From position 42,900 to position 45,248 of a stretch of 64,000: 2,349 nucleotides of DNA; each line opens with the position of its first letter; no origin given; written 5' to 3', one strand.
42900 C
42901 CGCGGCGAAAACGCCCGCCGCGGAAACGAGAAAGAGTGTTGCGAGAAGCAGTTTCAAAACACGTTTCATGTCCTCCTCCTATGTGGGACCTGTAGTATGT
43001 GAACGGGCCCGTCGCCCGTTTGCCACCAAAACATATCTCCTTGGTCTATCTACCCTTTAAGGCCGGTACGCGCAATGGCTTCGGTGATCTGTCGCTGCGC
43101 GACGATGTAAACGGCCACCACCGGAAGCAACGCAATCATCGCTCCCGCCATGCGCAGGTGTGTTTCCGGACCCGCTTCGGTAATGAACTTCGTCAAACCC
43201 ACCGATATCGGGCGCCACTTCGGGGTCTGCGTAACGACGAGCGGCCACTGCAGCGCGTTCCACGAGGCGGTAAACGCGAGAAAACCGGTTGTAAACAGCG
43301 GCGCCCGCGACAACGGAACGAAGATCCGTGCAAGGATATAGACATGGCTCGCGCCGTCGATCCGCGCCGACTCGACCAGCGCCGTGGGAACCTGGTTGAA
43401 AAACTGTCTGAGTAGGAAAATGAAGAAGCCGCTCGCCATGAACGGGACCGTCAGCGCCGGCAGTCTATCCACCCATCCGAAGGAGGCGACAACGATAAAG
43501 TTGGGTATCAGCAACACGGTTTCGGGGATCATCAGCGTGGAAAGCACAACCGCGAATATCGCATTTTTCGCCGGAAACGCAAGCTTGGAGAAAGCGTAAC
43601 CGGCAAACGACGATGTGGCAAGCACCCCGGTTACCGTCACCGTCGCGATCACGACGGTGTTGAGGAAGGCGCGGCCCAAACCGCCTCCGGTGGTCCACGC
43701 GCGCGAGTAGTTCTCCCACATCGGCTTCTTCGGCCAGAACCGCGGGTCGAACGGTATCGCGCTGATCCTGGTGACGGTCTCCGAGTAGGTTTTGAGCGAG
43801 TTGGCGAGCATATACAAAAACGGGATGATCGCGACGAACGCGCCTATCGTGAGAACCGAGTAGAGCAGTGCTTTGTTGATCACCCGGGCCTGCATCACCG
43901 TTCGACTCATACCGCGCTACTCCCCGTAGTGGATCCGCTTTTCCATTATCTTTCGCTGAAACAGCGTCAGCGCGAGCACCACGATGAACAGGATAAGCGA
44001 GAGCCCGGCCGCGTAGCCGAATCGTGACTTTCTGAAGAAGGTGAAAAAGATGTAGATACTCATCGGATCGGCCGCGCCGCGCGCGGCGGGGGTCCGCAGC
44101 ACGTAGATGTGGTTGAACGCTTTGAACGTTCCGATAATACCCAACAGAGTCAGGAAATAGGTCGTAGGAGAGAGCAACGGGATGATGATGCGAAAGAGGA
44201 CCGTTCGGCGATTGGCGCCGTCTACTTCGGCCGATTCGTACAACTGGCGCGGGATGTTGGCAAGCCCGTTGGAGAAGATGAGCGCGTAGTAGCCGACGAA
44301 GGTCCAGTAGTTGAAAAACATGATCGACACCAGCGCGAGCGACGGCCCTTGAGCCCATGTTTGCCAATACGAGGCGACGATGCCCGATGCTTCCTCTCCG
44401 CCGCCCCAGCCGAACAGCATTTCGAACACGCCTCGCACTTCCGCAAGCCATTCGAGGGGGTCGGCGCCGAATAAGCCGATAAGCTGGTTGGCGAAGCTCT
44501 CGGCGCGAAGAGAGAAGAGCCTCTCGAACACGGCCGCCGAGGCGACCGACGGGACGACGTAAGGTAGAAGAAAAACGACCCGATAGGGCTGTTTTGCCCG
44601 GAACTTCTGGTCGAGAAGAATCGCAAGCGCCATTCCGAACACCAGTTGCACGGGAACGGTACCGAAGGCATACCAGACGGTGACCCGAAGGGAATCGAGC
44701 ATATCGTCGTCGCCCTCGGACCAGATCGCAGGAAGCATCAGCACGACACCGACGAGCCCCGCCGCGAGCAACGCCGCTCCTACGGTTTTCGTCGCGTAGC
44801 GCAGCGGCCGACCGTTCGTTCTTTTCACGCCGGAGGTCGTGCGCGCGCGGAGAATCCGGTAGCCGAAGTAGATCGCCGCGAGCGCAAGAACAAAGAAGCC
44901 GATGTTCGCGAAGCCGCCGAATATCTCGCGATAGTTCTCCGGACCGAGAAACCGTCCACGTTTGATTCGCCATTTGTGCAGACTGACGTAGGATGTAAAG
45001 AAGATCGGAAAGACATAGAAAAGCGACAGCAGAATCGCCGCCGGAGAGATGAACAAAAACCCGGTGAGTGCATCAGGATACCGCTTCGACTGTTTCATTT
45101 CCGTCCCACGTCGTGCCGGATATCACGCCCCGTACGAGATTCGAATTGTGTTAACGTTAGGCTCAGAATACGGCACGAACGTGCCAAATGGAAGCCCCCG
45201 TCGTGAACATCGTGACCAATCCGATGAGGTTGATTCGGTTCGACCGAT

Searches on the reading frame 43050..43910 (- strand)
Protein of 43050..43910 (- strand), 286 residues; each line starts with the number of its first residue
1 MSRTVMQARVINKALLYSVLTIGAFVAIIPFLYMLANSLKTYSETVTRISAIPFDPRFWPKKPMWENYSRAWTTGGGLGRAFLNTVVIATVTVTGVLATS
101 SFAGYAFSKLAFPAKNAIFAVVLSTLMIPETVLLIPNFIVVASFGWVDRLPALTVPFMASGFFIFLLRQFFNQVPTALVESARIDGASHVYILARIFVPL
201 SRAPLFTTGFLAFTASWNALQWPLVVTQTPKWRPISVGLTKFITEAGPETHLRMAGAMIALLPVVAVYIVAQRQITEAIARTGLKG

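Call 13: search_protein_families(library=pfam, proteins=[window:43050-43910:-], max_evalue=0.001)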
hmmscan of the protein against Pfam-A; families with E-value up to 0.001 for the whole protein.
window:43050-43910:- (286 aa): 1 family
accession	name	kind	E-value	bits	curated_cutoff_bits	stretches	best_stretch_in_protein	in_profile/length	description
PF00528.27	BPD_transp_1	-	1.5e-13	51.3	26.4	1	108-273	10-176/184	Binding-protein-dependent transport system inner membrane component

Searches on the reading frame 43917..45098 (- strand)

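Call 13: search_protein_families(library=pfam, proteins=[window:43917-45098:-], max_evalue=0.001)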
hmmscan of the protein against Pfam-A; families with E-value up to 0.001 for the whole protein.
window:43917-45098:- (393 aa): 1 family
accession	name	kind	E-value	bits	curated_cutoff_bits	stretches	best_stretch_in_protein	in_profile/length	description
PF00528.27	BPD_transp_1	-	5.3e-13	49.5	26.4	1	152-382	2-176/184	Binding-protein-dependent transport system inner membrane component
